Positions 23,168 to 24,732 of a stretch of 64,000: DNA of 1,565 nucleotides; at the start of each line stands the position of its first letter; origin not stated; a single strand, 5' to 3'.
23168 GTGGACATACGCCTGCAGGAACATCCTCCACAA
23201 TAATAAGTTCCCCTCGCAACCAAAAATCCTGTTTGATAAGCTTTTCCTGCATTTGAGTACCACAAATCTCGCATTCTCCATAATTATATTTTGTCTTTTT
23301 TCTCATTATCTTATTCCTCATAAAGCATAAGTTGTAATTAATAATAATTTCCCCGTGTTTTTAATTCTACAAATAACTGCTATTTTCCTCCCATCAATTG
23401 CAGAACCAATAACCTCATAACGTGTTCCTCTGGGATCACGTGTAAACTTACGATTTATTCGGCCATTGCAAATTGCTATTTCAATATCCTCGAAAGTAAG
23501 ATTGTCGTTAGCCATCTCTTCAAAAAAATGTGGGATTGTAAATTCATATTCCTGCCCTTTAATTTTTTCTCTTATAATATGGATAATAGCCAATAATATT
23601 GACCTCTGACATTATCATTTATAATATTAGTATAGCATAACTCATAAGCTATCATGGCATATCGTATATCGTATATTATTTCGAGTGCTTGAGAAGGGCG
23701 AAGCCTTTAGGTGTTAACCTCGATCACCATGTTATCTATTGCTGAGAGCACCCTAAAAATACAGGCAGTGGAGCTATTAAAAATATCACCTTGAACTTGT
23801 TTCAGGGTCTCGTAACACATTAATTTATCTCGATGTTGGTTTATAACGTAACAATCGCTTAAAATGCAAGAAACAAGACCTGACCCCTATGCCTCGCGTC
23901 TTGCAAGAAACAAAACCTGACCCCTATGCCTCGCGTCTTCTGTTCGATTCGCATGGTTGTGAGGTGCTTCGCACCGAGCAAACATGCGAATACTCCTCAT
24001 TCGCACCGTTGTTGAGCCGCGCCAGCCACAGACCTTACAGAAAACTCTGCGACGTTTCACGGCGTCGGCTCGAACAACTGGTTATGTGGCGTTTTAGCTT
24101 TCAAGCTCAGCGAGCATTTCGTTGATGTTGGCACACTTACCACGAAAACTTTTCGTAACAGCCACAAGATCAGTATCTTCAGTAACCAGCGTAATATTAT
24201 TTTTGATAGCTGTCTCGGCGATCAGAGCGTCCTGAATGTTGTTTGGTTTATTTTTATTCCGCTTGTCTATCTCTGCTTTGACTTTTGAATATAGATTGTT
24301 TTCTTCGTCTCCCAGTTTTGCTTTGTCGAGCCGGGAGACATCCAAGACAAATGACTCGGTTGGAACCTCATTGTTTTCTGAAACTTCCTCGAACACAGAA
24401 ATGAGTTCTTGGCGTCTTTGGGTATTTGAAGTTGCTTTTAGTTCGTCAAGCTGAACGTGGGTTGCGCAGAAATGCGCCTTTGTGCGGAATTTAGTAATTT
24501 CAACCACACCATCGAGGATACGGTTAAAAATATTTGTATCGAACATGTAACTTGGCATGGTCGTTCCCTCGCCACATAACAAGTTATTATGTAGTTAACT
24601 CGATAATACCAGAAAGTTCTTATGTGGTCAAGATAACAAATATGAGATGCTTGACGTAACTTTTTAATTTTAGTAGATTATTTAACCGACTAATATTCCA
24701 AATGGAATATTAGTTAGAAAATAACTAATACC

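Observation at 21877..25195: Fossil integron-like platform: truncated divergent integrase, attC-like hairpins and toxin-rich cassettes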

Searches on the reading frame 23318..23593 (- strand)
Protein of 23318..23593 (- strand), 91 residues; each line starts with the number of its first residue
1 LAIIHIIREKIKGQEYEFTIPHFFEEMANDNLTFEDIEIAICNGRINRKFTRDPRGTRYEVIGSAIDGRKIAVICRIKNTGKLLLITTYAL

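Call 3: search_protein_families(library=pfam, proteins=[window:23318-23593:-], max_evalue=0.1)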
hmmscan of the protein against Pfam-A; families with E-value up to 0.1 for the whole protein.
window:23318-23593:- (91 aa): 1 family
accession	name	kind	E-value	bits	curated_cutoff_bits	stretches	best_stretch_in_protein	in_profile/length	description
PF14076.12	DUF4258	-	3.7e-12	46.8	25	1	22-89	4-70/71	Domain of unknown function (DUF4258)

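Call 76: search_protein_families(library=ncbifam, proteins=[window:23318-23593:-], max_evalue=1)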
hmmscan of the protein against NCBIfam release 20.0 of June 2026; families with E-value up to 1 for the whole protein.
window:23318-23593:- (91 aa): 0 families

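Call 79: find_homologous_proteins(query=window:23318-23593:-, max_evalue=0.00001)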
Query window:23318-23593:- (91 aa): 1169 proteins with E <= 0.00001 among 1172 candidates; the best 120 are listed.
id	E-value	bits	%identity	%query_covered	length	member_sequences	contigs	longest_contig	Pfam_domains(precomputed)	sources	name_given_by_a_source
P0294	9.4e-54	196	100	100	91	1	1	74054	PF14076.13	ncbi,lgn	ncbi:MAG: DUF4258 domain-containing protein [Nitrospirota bacterium]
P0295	3.6e-46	172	87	100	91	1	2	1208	PF14076.13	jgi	jgi:hypothetical protein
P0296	6.9e-46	171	87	100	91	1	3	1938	PF14076.13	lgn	-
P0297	2.5e-45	169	85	100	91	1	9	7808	PF14076.13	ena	-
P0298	5.2e-45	168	86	100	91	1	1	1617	PF14076.13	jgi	jgi:uncharacterized DUF497 family protein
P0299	5.2e-45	168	86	100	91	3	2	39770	PF14076.13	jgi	jgi:hypothetical protein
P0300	2.1e-44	166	82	100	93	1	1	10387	PF14076.13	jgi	-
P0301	2.6e-44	166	84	100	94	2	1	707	PF14076.13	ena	-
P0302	4.0e-44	166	84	100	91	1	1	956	PF14076.13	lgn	-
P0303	5.0e-44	165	86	100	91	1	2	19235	PF14076.13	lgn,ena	-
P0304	7.1e-44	165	86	100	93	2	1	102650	PF14076.13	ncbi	ncbi:MAG: DUF4258 domain-containing protein [Thermodesulfobacteriota bacterium]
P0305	8.3e-44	165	85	100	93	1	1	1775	PF14076.13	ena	-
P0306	9.7e-44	164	82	100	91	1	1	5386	PF14076.13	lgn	-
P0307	1.1e-43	164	82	100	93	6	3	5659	PF14076.13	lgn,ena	-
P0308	1.4e-43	164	86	100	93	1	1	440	PF14076.13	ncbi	-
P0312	2.4e-43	163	86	99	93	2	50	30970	PF14076.13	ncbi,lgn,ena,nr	ncbi:MAG: hypothetical protein COZ68_06670 [Deltaproteobacteria bacterium CG_4_8_14_3_um_filter_43_1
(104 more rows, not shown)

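Call 80: find_encoding_contigs(protein=P0297, flank=3000, max_places=5)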
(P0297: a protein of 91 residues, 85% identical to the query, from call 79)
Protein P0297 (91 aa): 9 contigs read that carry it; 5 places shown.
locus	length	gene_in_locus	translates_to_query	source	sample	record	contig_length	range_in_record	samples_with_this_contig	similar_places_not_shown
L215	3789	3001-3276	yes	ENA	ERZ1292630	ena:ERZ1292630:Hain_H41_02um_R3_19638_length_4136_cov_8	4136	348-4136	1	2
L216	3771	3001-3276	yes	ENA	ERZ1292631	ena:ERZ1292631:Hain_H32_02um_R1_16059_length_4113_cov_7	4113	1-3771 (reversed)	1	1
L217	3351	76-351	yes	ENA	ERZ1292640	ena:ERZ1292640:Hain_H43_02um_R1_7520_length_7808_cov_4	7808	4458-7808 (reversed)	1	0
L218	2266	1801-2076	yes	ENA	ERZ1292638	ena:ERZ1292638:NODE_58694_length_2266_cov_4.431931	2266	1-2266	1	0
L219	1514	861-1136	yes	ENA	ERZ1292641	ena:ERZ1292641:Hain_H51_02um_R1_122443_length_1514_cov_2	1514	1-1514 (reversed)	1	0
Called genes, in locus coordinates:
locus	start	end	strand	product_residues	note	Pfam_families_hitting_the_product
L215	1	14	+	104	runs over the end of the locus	PF05016:ParE_toxin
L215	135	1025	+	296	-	-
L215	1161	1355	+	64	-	-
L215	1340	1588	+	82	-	PF02452:PemK_toxin (weak)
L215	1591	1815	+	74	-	PF04255:DUF433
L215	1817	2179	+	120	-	PF18478:PIN_10 (weak), PF18480:DUF5615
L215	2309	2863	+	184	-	-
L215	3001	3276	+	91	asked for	PF14076:DUF4258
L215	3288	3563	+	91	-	-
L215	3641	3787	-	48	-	?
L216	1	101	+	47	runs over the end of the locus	-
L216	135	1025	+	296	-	-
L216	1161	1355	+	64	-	-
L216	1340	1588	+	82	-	PF02452:PemK_toxin (weak)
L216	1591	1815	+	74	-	PF04255:DUF433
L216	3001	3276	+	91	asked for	PF14076:DUF4258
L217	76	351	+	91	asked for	PF14076:DUF4258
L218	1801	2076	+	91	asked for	PF14076:DUF4258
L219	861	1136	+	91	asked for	PF14076:DUF4258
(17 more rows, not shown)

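Call 81: find_encoding_contigs(protein=P0312, flank=3000, max_places=6)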
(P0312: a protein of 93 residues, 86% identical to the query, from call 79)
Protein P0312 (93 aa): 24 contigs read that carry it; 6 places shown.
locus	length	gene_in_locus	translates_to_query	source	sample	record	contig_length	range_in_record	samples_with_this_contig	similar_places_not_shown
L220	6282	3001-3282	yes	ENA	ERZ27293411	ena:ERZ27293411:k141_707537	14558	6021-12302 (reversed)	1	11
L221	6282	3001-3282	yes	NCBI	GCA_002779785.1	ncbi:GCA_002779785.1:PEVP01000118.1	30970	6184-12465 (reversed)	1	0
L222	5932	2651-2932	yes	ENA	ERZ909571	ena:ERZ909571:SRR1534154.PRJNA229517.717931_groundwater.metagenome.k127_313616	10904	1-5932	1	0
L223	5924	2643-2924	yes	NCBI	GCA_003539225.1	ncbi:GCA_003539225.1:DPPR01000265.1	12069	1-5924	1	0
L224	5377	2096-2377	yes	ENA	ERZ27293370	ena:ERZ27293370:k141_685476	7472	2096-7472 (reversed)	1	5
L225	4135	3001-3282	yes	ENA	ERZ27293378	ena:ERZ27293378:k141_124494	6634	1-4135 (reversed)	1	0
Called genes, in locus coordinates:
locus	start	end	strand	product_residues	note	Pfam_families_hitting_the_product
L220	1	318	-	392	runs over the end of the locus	PF13347:MFS_2 (weak), PF00083:Sugar_tr (weak), PF07690:MFS_1, PF12832:MFS_1_like, PF05977:MFS_3 (weak), PF07690:MFS_1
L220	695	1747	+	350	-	PF02653:BPD_transp_2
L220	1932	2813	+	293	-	PF02653:BPD_transp_2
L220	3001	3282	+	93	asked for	PF14076:DUF4258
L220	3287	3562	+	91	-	-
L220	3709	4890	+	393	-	PF13458:Peripla_BP_6, PF01094:ANF_receptor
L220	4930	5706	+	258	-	PF00005:ABC_tran, PF13304:AAA_21 (faint), PF12399:BCA_ABC_TP_C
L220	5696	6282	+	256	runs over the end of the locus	PF00005:ABC_tran, PF13304:AAA_21 (weak)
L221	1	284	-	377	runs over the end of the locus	PF00083:Sugar_tr (weak), PF07690:MFS_1, PF12832:MFS_1_like, PF13347:MFS_2 (weak), PF05977:MFS_3 (weak), PF07690:MFS_1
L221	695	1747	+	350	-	PF02653:BPD_transp_2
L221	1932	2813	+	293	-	PF02653:BPD_transp_2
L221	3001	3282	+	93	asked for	PF14076:DUF4258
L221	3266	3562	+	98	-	-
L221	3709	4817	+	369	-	PF13458:Peripla_BP_6, PF01094:ANF_receptor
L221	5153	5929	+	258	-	PF00005:ABC_tran, PF13304:AAA_21 (faint), PF12399:BCA_ABC_TP_C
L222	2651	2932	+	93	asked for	PF14076:DUF4258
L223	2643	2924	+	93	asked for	PF14076:DUF4258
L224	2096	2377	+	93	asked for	PF14076:DUF4258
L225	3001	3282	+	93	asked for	PF14076:DUF4258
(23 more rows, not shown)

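Call 95: find_encoding_contigs(protein=P0294, flank=6000, max_places=4)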
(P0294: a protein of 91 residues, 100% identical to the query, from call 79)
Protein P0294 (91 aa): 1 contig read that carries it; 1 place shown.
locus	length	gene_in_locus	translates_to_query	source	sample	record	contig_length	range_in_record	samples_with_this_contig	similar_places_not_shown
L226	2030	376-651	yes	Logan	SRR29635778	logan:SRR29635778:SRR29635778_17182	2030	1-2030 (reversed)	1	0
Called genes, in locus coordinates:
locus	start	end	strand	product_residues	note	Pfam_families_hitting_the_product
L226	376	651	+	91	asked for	PF14076:DUF4258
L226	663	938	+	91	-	-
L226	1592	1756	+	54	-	-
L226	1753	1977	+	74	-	PF10049:DUF2283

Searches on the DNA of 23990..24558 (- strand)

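Call 31: search_dna_similar(query=window:23990-24100:-, collection=plasmids, mode=distant, max_evalue=10, max_rows=30)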
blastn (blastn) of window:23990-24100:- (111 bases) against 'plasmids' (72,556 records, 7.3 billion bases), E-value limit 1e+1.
Records with a match: 3; places in all: 3; records where one place covers at least 80% of the query: 0.
Best place of each record, by identity: 95-99% 1; 90-95% 1; 80-90% 1.
By first word of the organism name: Halocatena 1; Sinorhizobium 1; Rhizobium 1.
By predicted mobility (MOB-suite, as given by PLSDB): non-mobilizable 2; mobilizable 1.
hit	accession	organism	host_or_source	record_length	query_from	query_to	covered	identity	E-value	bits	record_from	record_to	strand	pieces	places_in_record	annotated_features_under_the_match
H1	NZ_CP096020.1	Halocatena salina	cell culture,sediment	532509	20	51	29%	87.5%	3e+0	37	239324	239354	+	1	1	hypothetical protein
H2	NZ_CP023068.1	Sinorhizobium sojae CCBAU 05684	G.max,nodule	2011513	75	99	23%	92.0%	3e+0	37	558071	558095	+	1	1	record has no annotation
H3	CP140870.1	Rhizobium ruizarguesonis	Trifolium pratense,whole organism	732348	27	50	22%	95.8%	9e-1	40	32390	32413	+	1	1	HlyD family secretion protein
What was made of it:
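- Tried and rejected: blastn of the hairpin against plasmids: no attC hit, because the query is too short (call 31).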

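Call 60: search_with_rna_model(model_id=R2, sources=[L208, L209, L210, L211, L212, L213, L214, L001, L003, L004], filters=off, max_evalue=5, show_alignments=0)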
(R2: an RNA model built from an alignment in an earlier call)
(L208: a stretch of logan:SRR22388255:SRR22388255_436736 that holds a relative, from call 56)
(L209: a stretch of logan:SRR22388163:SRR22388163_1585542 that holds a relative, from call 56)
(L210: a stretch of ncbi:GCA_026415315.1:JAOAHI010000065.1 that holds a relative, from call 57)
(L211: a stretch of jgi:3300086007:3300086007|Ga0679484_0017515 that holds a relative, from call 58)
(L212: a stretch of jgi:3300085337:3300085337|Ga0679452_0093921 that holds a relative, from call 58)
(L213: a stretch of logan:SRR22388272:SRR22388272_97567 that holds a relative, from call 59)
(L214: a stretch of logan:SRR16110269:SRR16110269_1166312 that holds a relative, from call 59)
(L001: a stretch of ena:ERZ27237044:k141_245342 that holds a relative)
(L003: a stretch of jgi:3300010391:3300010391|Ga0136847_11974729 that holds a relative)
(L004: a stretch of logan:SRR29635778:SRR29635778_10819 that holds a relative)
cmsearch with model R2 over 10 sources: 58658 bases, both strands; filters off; matches with E-value up to 5: 16.
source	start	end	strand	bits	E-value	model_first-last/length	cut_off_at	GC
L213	3733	3784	+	41.9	2.4e-08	1-60/60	no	0.65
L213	3026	3109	+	39.8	7.9e-08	1-60/60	no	0.69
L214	619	678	+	35.9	7.7e-07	1-60/60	no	0.7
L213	4276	4381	+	34.5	1.7e-06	1-60/60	no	0.71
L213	1697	1769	+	30.9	1.4e-05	1-60/60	no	0.68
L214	1172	1275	+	30.5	1.8e-05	1-60/60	no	0.69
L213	3026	3109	-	19.4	0.011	1-60/60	no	0.69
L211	2701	2775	+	16.5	0.063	4-57/60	no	0.53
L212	2632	2706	+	16.5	0.063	4-57/60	no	0.53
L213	1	27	+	14.7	0.17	17-44/60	no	0.74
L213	2272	2487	+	13.4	0.37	1-60/60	no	0.69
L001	9557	9639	+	11.4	1.2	1-60/60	no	0.4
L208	1586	1611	-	11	1.6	1-60/60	no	0.42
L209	1523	1548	-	11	1.6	1-60/60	no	0.42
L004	5163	5186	-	9.7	3.3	1-60/60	no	0.38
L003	5515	5539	-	9.5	3.7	1-60/60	no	0.28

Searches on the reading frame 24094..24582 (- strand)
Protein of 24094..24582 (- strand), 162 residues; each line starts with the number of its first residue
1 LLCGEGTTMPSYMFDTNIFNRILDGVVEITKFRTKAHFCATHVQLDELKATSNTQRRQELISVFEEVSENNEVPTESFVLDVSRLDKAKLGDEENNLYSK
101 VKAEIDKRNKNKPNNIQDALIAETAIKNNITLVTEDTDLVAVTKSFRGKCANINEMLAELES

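Call 3: search_protein_families(library=pfam, proteins=[window:24094-24582:-], max_evalue=0.1)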
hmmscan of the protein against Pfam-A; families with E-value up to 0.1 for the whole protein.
window:24094-24582:- (162 aa): 4 families
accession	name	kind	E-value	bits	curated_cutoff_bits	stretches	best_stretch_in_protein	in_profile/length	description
PF01850.27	PIN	-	1.5e-06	29.3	23.6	1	12-142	1-117/120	PIN domain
PF18480.7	DUF5615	-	0.0024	18.2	23.8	1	114-139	33-58/110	Domain of unknown function (DUF5615)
PF06207.16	DUF1002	-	0.024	14.7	26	1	82-161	139-218/220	Protein of unknown function (DUF1002)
PF06560.17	GPI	-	0.067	12.9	20.7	1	31-114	3-85/182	Glucose-6-phosphate isomerase (GPI)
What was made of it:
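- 24094..24558 (-): PIN-domain protein CDS, 154 aa. PF01850, 29.3 bits (call 3).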

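Call 55: find_homologous_proteins(query=window:24097-24558:-, max_evalue=0.00001)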
Query seq(154 aa) (154 aa): 299 proteins with E <= 0.00001 among 324 candidates; the best 120 are listed.
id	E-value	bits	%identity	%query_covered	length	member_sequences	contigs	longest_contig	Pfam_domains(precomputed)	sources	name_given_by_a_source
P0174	4.9e-92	323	100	100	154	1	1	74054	PF01850.28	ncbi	ncbi:MAG: PIN domain-containing protein [Nitrospirota bacterium]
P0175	4.0e-79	281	88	100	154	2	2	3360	PF01850.28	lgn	-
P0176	2.5e-77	276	86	100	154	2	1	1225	PF01850.28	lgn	-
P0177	5.3e-77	274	85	99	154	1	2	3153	-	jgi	jgi:predicted nucleic acid-binding protein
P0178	3.9e-76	272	84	100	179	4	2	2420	PF01850.28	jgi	-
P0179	3.1e-72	259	82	99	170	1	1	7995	PF01850.28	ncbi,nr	ncbi:MAG: PIN domain-containing protein [Methylohalobius sp.]|nr:PIN domain-containing protein [Meth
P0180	1.3e-70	254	77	100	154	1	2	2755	PF01850.28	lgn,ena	-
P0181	4.3e-70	252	80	100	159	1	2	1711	PF01850.28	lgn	-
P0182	1.9e-69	250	79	100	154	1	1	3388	-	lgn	-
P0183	3.7e-69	249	82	96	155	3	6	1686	PF01850.28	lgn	-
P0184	3.6e-68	246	75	100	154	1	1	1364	PF01850.28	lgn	-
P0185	3.2e-67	243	76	99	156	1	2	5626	PF01850.28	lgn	-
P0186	2.0e-66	240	76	99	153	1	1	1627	PF01850.28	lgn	-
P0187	2.7e-66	240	77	99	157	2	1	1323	-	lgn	-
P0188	8.9e-66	238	74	99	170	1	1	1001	PF01850.28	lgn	-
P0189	1.0e-65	238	76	99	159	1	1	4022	PF01850.28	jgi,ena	-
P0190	1.6e-64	234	73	99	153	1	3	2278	PF01850.28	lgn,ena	-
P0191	1.4e-63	231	63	99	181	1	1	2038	PF01850.28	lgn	-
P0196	3.4e-59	217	71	97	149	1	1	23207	PF01850.28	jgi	-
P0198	1.0e-58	215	68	99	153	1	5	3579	PF01850.28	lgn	-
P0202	1.9e-56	208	65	100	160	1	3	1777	PF01850.28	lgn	-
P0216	5.8e-47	177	52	99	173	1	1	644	PF01850.28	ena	-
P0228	5.0e-44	168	59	97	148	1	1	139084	PF01850.28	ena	-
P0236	9.1e-43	164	59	99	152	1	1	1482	PF01850.28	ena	-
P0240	4.1e-42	162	55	100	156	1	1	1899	PF01850.28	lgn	-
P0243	1.2e-41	160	58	94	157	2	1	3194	PF01850.28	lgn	-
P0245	2.0e-41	159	49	99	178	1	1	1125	PF01850.28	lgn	-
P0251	1.3e-40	157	46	97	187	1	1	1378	PF01850.28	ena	-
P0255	2.9e-39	152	56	97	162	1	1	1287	PF01850.28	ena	-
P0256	2.9e-39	152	48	97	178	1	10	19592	PF01850.28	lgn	-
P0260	5.5e-39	151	46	99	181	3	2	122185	PF01850.28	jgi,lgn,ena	-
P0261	1.0e-38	151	42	99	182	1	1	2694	PF01850.28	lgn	-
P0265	3.6e-38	149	44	94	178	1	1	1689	PF01850.28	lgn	-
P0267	4.7e-38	148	45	97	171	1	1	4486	PF01850.28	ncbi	-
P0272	8.0e-38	148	45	99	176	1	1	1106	PF01850.28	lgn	-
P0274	1.6e-37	147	48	92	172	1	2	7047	PF01850.28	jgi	jgi:predicted nucleic acid-binding protein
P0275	1.9e-37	146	51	99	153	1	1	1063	PF01850.28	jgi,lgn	jgi:predicted nucleic acid-binding protein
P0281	4.5e-37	145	50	97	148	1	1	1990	PF01850.28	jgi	jgi:predicted nucleic acid-binding protein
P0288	2.1e-36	143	51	97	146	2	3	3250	PF01850.28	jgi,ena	jgi:predicted nucleic acid-binding protein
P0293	1.2e-35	141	47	91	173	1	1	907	PF01850.28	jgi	-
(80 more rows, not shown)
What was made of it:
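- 24094..24558 (-): 100% identical to an NCBI Nitrospirota MAG protein, P0174 (call 55).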

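Call 56: find_encoding_contigs(protein=P0175, flank=5000, max_places=2)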
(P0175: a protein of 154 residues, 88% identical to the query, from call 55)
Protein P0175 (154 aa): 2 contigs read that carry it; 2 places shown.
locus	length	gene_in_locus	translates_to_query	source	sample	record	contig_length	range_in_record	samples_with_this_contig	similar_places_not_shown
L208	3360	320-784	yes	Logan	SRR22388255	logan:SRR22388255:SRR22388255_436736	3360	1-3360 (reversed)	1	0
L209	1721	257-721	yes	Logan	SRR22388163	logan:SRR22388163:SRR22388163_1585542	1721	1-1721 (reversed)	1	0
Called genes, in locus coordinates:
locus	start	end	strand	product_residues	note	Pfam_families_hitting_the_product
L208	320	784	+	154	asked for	PF01850:PIN (weak)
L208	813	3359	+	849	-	?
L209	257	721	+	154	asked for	PF01850:PIN (weak)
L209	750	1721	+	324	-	?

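Call 57: find_encoding_contigs(protein=P0179, flank=8000, max_places=2)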
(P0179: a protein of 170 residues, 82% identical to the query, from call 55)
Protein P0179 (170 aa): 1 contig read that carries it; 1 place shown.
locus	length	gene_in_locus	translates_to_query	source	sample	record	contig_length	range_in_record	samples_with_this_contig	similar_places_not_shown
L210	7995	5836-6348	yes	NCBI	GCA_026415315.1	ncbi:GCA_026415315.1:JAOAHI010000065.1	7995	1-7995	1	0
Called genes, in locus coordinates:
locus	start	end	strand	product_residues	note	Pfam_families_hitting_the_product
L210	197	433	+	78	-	PF01402:RHH_1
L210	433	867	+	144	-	PF01850:PIN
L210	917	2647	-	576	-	PF00589:Phage_integrase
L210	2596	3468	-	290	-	PF11740:KfrA_N, PF08614:ATG16 (weak)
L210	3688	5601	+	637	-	PF08797:HIRAN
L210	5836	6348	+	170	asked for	PF01850:PIN (weak)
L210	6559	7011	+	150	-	-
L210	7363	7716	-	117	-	PF01381:HTH_3, PF13443:HTH_26 (weak)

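Call 58: find_encoding_contigs(protein=P0177, flank=5000, max_places=2)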
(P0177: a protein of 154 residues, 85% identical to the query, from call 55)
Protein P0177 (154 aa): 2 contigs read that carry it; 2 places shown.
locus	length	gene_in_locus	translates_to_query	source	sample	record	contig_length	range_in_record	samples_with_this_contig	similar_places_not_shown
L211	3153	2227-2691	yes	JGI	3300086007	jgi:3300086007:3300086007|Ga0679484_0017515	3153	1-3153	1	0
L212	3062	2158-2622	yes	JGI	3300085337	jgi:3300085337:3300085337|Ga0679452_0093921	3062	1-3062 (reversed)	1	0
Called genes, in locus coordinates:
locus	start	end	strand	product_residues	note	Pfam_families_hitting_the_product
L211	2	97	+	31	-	?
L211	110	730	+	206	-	PF13532:2OG-FeII_Oxy_2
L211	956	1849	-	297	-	PF00294:PfkB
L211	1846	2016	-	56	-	-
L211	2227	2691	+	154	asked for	-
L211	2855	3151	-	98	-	?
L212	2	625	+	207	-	?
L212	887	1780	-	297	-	PF00294:PfkB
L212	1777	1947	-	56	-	-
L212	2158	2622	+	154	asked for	-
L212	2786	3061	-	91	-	?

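Call 59: find_encoding_contigs(protein=P0185, flank=6000, max_places=2)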
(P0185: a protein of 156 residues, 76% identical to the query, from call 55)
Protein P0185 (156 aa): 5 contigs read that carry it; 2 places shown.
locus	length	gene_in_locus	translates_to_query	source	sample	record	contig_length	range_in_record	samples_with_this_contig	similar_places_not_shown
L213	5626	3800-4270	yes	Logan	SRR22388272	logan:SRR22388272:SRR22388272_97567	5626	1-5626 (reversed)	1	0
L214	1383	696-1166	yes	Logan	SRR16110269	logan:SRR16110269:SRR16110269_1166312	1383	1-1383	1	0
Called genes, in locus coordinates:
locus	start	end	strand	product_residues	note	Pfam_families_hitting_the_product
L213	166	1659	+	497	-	PF00144:Beta-lactamase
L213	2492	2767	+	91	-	-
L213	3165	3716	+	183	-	-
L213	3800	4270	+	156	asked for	PF01850:PIN (weak)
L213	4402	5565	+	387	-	PF18958:DUF5700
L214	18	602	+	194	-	PF01965:DJ-1_PfpI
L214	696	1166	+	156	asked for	PF01850:PIN (weak)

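Call 76: search_protein_families(library=ncbifam, proteins=[window:24094-24558:-], max_evalue=1)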
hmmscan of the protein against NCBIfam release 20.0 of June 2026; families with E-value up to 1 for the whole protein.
window:24094-24558:- (154 aa): 4 families
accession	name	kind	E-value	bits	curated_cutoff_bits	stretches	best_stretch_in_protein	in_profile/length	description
NF047863.1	VapCLeptosp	equivalog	0.00018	21.8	140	1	4-129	1-115/130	type II toxin-antitoxin system tRNA(fMet)-specific endonuclease VapC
TIGR00028.1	Mtu_PIN_fam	subfamily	0.00039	20.7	73.6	1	88-134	86-132/143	TA system VapC family ribonuclease toxin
NF047959.1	TA_toxin_VapC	equivalog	0.00058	20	80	1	104-136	89-121/125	type II toxin-antitoxin system VapC family toxin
NF045836.1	MMB_0454_fam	equivalog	0.021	15.3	40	1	45-109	28-93/97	MMB_0454 family protein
